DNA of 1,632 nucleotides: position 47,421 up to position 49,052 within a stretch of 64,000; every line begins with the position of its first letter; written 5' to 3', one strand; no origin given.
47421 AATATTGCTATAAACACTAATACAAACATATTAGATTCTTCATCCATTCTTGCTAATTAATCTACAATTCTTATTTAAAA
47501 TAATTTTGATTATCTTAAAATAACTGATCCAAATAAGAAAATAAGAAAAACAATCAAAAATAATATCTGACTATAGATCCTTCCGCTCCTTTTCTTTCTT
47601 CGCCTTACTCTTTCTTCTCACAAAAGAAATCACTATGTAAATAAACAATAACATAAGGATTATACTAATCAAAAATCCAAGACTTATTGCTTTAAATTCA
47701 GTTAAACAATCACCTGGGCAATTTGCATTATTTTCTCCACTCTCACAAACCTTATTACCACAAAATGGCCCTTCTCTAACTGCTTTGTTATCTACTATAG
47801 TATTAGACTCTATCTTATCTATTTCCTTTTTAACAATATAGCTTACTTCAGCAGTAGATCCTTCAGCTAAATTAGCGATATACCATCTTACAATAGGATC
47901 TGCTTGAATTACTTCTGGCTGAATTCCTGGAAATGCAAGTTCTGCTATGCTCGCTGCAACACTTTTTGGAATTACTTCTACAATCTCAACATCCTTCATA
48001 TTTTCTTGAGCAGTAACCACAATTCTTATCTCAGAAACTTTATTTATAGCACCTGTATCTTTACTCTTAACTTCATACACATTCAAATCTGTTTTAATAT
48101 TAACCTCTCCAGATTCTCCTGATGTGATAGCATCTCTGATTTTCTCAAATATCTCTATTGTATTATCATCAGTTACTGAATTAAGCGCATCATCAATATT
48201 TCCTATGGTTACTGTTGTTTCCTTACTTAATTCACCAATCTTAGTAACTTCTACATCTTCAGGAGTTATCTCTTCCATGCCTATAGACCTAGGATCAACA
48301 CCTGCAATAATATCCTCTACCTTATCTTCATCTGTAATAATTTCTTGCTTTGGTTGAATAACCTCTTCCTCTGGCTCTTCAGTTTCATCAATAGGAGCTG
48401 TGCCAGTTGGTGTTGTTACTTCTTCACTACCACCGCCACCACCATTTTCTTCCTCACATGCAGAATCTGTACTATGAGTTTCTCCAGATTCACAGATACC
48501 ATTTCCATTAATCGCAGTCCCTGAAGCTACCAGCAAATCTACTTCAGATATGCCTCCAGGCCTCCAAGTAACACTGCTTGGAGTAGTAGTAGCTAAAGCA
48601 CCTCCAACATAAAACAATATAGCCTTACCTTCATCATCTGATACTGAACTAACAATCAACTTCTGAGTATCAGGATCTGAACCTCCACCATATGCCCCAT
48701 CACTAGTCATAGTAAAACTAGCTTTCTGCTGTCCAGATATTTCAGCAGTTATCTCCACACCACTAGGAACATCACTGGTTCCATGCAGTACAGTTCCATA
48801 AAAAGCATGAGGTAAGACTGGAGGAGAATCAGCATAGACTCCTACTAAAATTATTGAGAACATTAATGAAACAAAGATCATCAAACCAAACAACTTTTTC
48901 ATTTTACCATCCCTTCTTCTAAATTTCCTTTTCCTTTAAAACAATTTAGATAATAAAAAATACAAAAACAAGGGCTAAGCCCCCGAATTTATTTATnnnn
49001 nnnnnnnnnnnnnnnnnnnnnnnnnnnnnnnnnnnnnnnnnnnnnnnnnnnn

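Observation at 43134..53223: Ten-kilobase co-directional surface locus: anchored subtilase-adhesin, Cys-knot-like mini-protein, module-sharing anchor protein and a giant Ca-loop protein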

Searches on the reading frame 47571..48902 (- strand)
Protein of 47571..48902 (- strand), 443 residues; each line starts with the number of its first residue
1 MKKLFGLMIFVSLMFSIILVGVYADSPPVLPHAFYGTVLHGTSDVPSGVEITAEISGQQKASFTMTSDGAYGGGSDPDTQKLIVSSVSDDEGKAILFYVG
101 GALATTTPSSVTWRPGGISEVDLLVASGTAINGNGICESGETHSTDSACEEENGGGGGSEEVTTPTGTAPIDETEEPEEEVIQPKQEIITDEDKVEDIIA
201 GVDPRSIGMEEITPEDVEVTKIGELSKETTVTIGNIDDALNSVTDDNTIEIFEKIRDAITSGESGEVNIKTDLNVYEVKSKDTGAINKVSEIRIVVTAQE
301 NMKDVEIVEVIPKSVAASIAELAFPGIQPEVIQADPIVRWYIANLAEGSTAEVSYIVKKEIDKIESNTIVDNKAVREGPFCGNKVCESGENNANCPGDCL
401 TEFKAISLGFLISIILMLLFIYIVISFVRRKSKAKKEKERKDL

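Call 4: search_protein_families(library=pfam, proteins=[window:47571-48902:-], max_evalue=0.1)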
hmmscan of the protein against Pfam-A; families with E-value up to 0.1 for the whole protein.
window:47571-48902:- (443 aa): 0 families

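Call 5: search_protein_families(library=ncbifam, proteins=[window:47571-48902:-], max_evalue=0.1)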
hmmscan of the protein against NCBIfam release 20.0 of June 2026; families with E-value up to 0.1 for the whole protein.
window:47571-48902:- (443 aa): 1 family
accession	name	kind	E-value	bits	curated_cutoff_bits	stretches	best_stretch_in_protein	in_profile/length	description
NF045939.1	MHJ_0274_fam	hypoth_equivalog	0.033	13.9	80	1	410-441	5-36/165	MHJ_0274 family protein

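Call 16: find_homologous_proteins(query=window:47571-48902:-)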
Query window:47571-48902:- (443 aa): 4 proteins with E <= 0.001 among 8000 candidates.
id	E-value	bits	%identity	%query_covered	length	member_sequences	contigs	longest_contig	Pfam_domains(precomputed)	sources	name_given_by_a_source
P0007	6.9e-283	956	100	100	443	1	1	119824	-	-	-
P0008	5.7e-60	222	34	96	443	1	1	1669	-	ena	-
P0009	8.7e-34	136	40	40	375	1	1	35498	-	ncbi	-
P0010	1.2e-32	132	45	39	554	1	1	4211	-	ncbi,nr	ncbi:MAG: hypothetical protein J7L08_02275, partial [Candidatus Aenigmarchaeota archaeon]|nr:hypothe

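Call 17: find_encoding_contigs(protein=P0009, flank=10000, max_places=3)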
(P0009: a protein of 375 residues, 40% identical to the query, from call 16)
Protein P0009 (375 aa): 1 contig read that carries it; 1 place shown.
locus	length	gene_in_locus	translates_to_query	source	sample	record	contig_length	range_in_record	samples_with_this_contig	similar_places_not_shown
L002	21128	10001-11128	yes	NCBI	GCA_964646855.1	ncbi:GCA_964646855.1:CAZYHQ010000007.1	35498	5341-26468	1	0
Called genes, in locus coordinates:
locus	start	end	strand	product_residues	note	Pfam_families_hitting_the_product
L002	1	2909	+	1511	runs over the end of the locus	PF01835:MG2 (faint)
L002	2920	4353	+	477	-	-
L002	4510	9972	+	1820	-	-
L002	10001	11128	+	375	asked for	-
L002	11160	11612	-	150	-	PF00383:dCMP_cyt_deam_1, PF14437:MafB19-deam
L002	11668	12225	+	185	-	PF13302:Acetyltransf_3, PF13420:Acetyltransf_4 (weak), PF00583:Acetyltransf_1, PF13673:Acetyltransf_10, PF13508:Acetyltransf_7, PF08445:FR47 (faint)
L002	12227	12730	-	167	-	-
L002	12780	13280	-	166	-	PF04079:SMC_ScpB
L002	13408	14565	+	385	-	-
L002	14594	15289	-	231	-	PF02616:SMC_ScpA (weak)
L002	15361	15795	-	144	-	-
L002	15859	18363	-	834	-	PF02463:SMC_N, PF13175:AAA_15, PF13476:AAA_23, PF06470:SMC_hinge, PF13304:AAA_21 (weak)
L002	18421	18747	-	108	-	PF04010:DUF357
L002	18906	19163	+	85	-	-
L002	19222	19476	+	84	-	-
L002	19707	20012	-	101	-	-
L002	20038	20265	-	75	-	PF01423:LSM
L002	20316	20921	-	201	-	PF14947:HTH_45 (weak)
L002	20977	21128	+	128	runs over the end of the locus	PF01201:Ribosomal_S8e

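Call 18: find_encoding_contigs(protein=P0010, flank=10000, max_places=3)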
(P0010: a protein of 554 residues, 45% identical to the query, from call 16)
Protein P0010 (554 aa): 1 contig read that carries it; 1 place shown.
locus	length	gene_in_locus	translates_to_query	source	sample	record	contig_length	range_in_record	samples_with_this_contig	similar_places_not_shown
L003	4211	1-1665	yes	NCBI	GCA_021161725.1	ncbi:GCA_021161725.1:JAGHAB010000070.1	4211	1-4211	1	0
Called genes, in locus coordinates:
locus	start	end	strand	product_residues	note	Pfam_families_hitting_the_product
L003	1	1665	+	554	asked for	?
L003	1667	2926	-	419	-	PF01896:DNA_primase_S (weak), PF04104:DNA_primase_lrg (faint)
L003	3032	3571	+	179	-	-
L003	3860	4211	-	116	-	?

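Call 19: find_encoding_contigs(protein=P0008, flank=10000, max_places=3)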
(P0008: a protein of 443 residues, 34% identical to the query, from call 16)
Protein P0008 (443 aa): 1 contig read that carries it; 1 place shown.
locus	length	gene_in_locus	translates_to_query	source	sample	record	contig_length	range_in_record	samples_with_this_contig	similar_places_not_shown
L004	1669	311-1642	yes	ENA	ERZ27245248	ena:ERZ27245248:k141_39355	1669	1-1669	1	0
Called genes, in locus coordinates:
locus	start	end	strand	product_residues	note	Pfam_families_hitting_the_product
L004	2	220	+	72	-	?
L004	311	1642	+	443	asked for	-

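Call 22: search_protein_families(library=pfam, proteins=[P0008, P0009, P0010], max_evalue=0.01)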
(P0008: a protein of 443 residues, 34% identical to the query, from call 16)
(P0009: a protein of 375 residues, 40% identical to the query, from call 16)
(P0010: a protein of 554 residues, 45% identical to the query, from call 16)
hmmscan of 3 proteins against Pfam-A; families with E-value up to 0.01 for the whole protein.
P0008 (443 aa): 0 families

P0009 (375 aa): 0 families

P0010 (554 aa): 0 families

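Call 40: search_solved_structures(query=window:47571-48902:-, max_evalue=5)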
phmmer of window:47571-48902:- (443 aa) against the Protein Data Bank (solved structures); distinct sequences matched with E-value up to 5: 1.
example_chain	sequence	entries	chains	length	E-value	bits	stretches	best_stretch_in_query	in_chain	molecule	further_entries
6q6e_A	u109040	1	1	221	0.41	13.1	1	138-204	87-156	Condensin complex subunit 2,Structural maintenance of chromosomes protein,Structural maint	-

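Call 54: predict_structure(alignment_id=A2)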
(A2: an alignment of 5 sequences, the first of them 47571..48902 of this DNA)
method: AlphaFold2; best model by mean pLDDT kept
length: 443 residues; sequences in the alignment: 5
mean_pLDDT: 58.1   pTM: 0.47
mean pLDDT of the five models: 58.1, 57.7, 57.0, 56.9, 56.6
residues with pLDDT >= 90: 79; 70-90: 103; 50-70: 66; < 50: 195
segments of 3 or more residues with pLDDT < 50: 19-178, 376-407
pLDDT, mean of each block of 10 residues (from residue 1): 61 60 31 24 27 27 25 27 28 28 22 25 25 27 30 28 27 40 84 93 92 95 88 69 71 71 72 95 95 88 82 86 88 78 82 93 80 50 41 43 49 76 77 56 49
secondary structure, 60 per line:
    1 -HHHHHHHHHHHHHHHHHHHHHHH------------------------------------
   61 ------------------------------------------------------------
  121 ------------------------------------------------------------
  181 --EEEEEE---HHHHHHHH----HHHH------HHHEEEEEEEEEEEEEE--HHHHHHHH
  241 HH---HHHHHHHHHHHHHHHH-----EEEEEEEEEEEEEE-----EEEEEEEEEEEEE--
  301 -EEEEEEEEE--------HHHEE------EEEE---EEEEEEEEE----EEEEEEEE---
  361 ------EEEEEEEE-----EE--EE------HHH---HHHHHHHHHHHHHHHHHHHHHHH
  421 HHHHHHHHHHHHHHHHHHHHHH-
elements in order: H2-24 E183-188 H192-199 H204-207 E217-230 H233-242 H246-261 E267-280 E286-298 E302-310 E330-333 E337-345 E350-357 E367-374 H398-442

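Call 57: fold_search(model_id=the predicted structure, library=pdb)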
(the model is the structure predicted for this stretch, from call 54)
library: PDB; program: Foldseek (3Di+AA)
matches with E <= 10: 536; with E <= 0.001: 1
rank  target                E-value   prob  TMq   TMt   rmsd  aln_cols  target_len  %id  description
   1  1h6e_A                8.4e-04  1.00  0.14  0.26  19.4       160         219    7  MU2 ADAPTIN SUBUNIT (AP50) OF AP2 ADAPTOR (SECOND DOMAIN), COMPLEXED WITH CTLA-4 INTERNALIZATION PEPTIDE TTGVYVKMPPT (released 2001-11-28)
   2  7rw8_M                1.5e-03  1.00  0.15  0.17  19.5       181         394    8  AP2 bound to heparin in the closed conformation (released 2022-03-30)
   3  5fpi_A                1.5e-03  0.99  0.14  0.23  20.1       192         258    6  Mu2 adaptin subunit of the AP2 adaptor (C-terminal domain) complexed with Integrin alpha4 internalisation peptide QYKS (released 2016-01-20)
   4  2pr9_A                1.6e-03  1.00  0.14  0.23  19.3       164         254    6  Mu2 adaptin subunit (AP50) of AP2 adaptor (second domain), complexed with GABAA receptor-gamma2 subunit-derived intern (released 2008-03-18)
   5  5wrk_A                1.8e-03  1.00  0.14  0.23  18.9       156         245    6  Mu2 subunit of the clathrin adaptor complex AP2 in complex with IRS-1 Y608 peptide (released 2017-12-06)
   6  2bp5_M                3.0e-03  0.99  0.14  0.23  19.4       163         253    6  MU2 ADAPTIN SUBUNIT (AP50) OF AP2 ADAPTOR (SECOND DOMAIN), COMPLEXED WITH NON-CANONICAL INTERNALIZATION PEPTIDE VEDYEQ (released 2005-07-06)
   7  7rwb_M                3.3e-03  0.99  0.14  0.15  18.8       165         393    7  AP2 bound to the APA domain of SGIP in the presence of heparin (released 2022-03-30)
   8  9uuj_A                4.4e-03  1.00  0.14  0.24  18.6       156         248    7  Crystal structure of the mu2 subunit of the clathrin-adaptor protein 2 (AP2) bound to HPV16 E7(residues 22-39) (released 2025-09-10)
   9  3h85_A                4.6e-03  0.99  0.14  0.23  19.1       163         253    6  Molecular basis for the association of PIPKI gamma-p90 with the clathrin adaptor AP-2 (released 2009-11-24)
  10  5fjw_A                4.9e-03  0.87  0.12  0.19  18.4       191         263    5  Yeast delta-COP-I mu-homology domain complexed with Dsl1 WxWx(MSE) peptide (released 2015-11-11)
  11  9uuk_A                5.8e-03  0.99  0.14  0.24  17.6       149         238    8  Crystal structure of the mu2 subunit of the clathrin-adaptor protein 2 (AP2) bound to HPV16 E7(residues 22-32; S31E an (released 2025-09-10)
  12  1bw8_A                6.4e-03  0.99  0.15  0.24  18.8       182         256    8  MU2 ADAPTIN SUBUNIT (AP50) OF AP2 ADAPTOR (SECOND DOMAIN), COMPLEXED WITH EGFR INTERNALIZATION PEPTIDE FYRALM (released 1998-11-25)
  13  7ofp_B                6.8e-03  0.99  0.15  0.23  18.2       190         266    7  Apo Structure of Mu2 Adaptin Subunit (Ap50) Of AP2 Clathrin Adaptor (released 2022-06-01)
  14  5fk0_A                6.8e-03  0.80  0.11  0.18  18.4       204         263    5  Yeast delta-COP-I mu-homology domain (released 2015-11-11)
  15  5wrl_A                7.2e-03  0.99  0.14  0.22  18.9       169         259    6  Mu2 subunit of the clathrin adaptor complex AP2 in complex with IRS-1 Y628 peptide (released 2017-12-06)
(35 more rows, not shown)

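Call 65: search_protein_families(library=pfam, proteins=[L002:2920-4353:+, L002:4510-9972:+], max_evalue=0.001)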
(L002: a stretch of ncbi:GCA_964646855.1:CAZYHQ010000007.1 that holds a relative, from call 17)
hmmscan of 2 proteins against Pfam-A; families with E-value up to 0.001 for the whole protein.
L002:2920-4353:+ (477 aa): 1 family
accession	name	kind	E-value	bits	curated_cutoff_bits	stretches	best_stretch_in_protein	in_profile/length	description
PF14289.11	DUF4369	-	0.00027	21.9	25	0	356-407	8-57/91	Domain of unknown function (DUF4369)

L002:4510-9972:+ (1820 aa): 0 families

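Call 78: search_protein_families(library=ncbifam, proteins=[L002:2920-4353:+], max_evalue=0.01)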
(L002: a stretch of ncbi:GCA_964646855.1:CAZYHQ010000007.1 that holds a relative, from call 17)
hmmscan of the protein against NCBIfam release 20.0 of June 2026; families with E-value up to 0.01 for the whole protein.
L002:2920-4353:+ (477 aa): 1 family
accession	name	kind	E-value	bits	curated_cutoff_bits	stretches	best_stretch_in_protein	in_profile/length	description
TIGR04213.1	PGF_pre_PGF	domain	4.7e-28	98.1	28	1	276-405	19-152/153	PGF-pre-PGF domain-containing protein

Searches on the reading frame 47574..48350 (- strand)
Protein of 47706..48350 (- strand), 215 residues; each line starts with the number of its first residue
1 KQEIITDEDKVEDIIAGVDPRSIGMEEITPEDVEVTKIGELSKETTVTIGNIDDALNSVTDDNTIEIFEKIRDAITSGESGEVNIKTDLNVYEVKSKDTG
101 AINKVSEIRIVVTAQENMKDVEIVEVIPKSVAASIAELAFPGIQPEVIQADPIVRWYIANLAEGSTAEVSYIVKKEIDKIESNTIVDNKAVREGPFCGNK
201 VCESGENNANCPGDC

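Call 26: find_related_loci(query=A1, collection=genome_contigs, flank=10000)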
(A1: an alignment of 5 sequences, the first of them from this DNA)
Query A1 (259 aa) in genome_contigs; peptide patterns used: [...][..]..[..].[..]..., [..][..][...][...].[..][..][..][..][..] (x = any residue, [..] = any of these).
279 stretches matched a pattern; 32 encode a relative of the query (tblastn E <= 1e-3); 32 distinct loci.
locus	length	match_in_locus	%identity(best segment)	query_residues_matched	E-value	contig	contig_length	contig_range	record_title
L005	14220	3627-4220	41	2-195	3e-41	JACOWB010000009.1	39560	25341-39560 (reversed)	MAG: Candidatus Aenigmatarchaeota archaeon isolate NC_groundwater_115_Ag_B-0.1um_41_10 S3_GD2017_2_B1_scaffold_442, whol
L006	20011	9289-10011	36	11-249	1e-38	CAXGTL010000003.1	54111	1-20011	MAG TPA_asm: Candidatus Woesearchaeota archaeon isolate ERR594346_binner12_Refined_66 genome assembly, contig: ERZ540258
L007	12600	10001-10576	40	5-192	6e-38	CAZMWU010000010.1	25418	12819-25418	MAG TPA_asm: uncultured archaeon isolate binchicken_co38_184 genome assembly, contig: NODE_4023_length_25418_cov_7.72093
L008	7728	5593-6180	41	2-193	4e-35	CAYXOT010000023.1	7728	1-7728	MAG TPA_asm: uncultured archaeon isolate binchicken_co21_401 genome assembly, contig: NODE_9603_length_7728_cov_5.900039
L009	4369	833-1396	40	14-201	5e-33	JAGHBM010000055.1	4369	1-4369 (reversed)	MAG: Candidatus Aenigmatarchaeota archaeon isolate AUK256 PB_MBMC_210_c_000000000017, whole genome shotgun sequence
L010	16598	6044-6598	37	5-189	4e-32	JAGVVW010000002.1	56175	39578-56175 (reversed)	MAG: Candidatus Aenigmatarchaeota archaeon isolate RIFCSPHIGHO2_02_FULL_36_49 rifcsphigho2_02_scaffold_633, whole genome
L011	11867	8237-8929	40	5-217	4e-32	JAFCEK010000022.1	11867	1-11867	MAG: Candidatus Aenigmatarchaeota archaeon isolate Meg22_1214_Bin_103 Meg22_1214_Bin_103_scaffold_20012, whole genome sh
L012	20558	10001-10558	36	5-191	1e-30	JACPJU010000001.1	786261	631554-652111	MAG: Candidatus Aenigmatarchaeota archaeon isolate NC_groundwater_476_Ag_S-0.1um_40_17 S35_SO-1_scaffold_95073, whole ge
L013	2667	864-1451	36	11-200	3e-30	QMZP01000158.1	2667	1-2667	MAG: Candidatus Aenigmatarchaeota archaeon isolate B8_G16 B8_Guay16_scaffold_53623, whole genome shotgun sequence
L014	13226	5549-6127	32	3-191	2e-29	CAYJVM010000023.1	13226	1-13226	MAG TPA_asm: uncultured archaeon isolate ERP125453_co1_206 genome assembly, contig: NODE_5091_length_13226_cov_58.503682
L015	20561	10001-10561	35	3-185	2e-33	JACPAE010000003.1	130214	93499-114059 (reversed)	MAG: Candidatus Aenigmatarchaeota archaeon isolate NC_groundwater_223_Ag_S-0.2um_43_16 S5_GD2017_2_S2_scaffold_175, whol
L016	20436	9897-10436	36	5-182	3e-29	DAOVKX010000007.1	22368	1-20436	MAG TPA_asm: Candidatus Nanohaloarchaea archaeon isolate CSMAG_1430 CSMAG_1430_k141_2505935_length_22368_cov_10.1148, wh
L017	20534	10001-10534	40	7-185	2e-35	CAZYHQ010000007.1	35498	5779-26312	MAG TPA_asm: uncultured archaeon isolate SRP269290_co3_790 genome assembly, contig: NODE_1016_length_35498_cov_8.367209,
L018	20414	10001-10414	43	49-185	3e-25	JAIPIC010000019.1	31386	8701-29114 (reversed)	MAG: Candidatus Woesearchaeota archaeon isolate Tobar13.5m-G65 Tobar13-5m-C1602, whole genome shotgun sequence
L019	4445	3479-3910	35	32-173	4e-23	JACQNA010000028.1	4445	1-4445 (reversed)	MAG: Candidatus Woesearchaeota archaeon isolate NC_groundwater_1243_Ag_S-0.1um_52_42 S_p1_S3_coassembly_k141_758583, who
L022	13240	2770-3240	30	21-185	1e-19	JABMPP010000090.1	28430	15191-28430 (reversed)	MAG: Candidatus Woesearchaeota archaeon isolate bin.305 k141_5233478, whole genome shotgun sequence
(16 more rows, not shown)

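Call 65: search_protein_families(library=pfam, proteins=[L005:4430-5119:+, L022:3561-3839:+, L022:4209-8942:+, L006:4809-8585:+, L012:4708-9660:+, L012:11943-14822:+, L022:1675-3351:+, L011:4752-7814:+], max_evalue=0.001)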
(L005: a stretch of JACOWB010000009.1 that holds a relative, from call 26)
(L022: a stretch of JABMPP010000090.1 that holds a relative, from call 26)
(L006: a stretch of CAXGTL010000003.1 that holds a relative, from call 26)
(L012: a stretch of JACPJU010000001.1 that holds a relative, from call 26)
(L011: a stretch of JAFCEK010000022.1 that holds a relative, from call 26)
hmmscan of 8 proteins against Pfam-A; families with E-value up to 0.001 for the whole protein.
L005:4430-5119:+ (229 aa): 2 families
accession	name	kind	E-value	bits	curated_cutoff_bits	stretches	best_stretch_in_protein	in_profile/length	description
PF06745.19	ATPase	-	7.9e-58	196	26.6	1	6-225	1-227/231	KaiC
PF13481.12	AAA_25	-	3.9e-05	23.8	27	1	11-159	20-187/195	AAA domain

L022:3561-3839:+ (92 aa): 0 families

L022:4209-8942:+ (1577 aa): 2 families
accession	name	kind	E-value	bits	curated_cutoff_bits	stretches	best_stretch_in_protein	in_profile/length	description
PF00082.27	Peptidase_S8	-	5.5e-40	137.9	21.8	1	238-512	8-288/288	Subtilase family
PF18911.6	PKD_4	-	3.4e-08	33.8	27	1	853-918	12-76/85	PKD domain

L006:4809-8585:+ (1258 aa): 0 families

L012:4708-9660:+ (1650 aa): 0 families

L012:11943-14822:+ (959 aa): 0 families

L022:1675-3351:+ (558 aa): 1 family
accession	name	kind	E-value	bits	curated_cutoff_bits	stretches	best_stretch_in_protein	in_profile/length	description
PF11617.13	Cu-binding_MopE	-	0.00075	20.1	27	0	190-208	13-30/30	Putative metal-binding motif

L011:4752-7814:+ (1020 aa): 1 family
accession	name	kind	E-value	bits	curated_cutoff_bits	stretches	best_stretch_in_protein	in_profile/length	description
PF19077.6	Big_13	-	0.00055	20.8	27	1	744-806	39-102/102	Bacterial Ig-like domain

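Call 66: search_protein_representatives(alignment_id=A1)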
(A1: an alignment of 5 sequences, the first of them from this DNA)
Query: 5 sequences, 252 profile positions. Proteins with E-value up to 0.001 (for the whole library): 1486; up to 1e-10: 370; up to 1e-30: 70. The best 150 are listed.
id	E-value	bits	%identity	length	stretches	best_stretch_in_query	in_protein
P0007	7.0e-101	353.4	-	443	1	1-251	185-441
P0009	2.1e-90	319.1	-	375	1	2-252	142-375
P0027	2.6e-81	289.3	-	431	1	4-250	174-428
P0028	2.9e-80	285.9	-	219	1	15-248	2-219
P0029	4.5e-70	252.5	-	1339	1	19-248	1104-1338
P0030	5.0e-59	216.3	-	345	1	2-240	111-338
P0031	3.4e-58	213.6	-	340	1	2-237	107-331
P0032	2.4e-57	210.8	-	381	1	3-248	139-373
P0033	4.0e-57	210.1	-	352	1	2-243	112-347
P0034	6.7e-57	209.4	-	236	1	5-201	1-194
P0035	1.5e-56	208.2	-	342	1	3-233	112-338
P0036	9.5e-55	202.3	-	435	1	2-244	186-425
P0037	1.6e-54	201.6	-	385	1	2-245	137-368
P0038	7.1e-54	199.4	-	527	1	3-237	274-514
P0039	9.9e-54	199.0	-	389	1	2-233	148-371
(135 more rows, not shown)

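Call 77: search_protein_families(library=pfam, proteins=[window:47706-48350:-], max_evalue=10)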
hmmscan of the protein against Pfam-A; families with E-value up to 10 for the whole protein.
seq(215 aa): 2 families
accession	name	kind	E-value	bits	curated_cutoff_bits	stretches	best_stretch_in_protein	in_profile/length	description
PF23443.1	DUF7126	-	0.11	13.2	28.7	1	14-59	2-46/102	Family of unknown function (DUF7126)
PF25549.1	DUF7927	-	0.21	12.3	31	1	160-206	79-124/132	Domain of unknown function (DUF7927)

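Call 78: search_protein_families(library=ncbifam, proteins=[L022:4209-8942:+, L006:8707-10044:+, L006:4809-8585:+], max_evalue=0.01)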
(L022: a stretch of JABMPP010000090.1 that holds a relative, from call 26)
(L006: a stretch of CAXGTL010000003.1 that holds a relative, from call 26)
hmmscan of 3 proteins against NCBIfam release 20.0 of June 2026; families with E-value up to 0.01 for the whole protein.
L022:4209-8942:+ (1577 aa): 2 families
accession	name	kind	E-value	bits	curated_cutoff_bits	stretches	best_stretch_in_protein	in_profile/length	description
TIGR03921.1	T7SS_mycosin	equivalog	8.4e-24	84.3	278.75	1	220-523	2-288/353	type VII secretion-associated serine protease mycosin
TIGR04213.1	PGF_pre_PGF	domain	6.3e-21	75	28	1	1348-1483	13-152/153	PGF-pre-PGF domain-containing protein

L006:8707-10044:+ (445 aa): 0 families

L006:4809-8585:+ (1258 aa): 1 family
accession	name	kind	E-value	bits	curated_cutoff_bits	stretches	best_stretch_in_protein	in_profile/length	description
NF052345.1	S_layer_anammox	exception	1.1e-18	66.1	1400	4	665-933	986-1247/1596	Kustd1514 family S-layer glycoprotein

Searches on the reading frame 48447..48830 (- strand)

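Call 77: search_protein_families(library=pfam, proteins=[window:48447-48830:-], max_evalue=10)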
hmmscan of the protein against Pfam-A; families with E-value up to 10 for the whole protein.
seq(128 aa): 2 families
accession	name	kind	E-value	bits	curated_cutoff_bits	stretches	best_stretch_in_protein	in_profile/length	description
PF13620.12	CarboxypepD_reg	-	0.017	15.9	32.3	1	11-63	3-57/82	Carboxypeptidase regulatory-like domain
PF17892.7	Cadherin_5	-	0.068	13.4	26.5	1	29-84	12-67/98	Cadherin-like domain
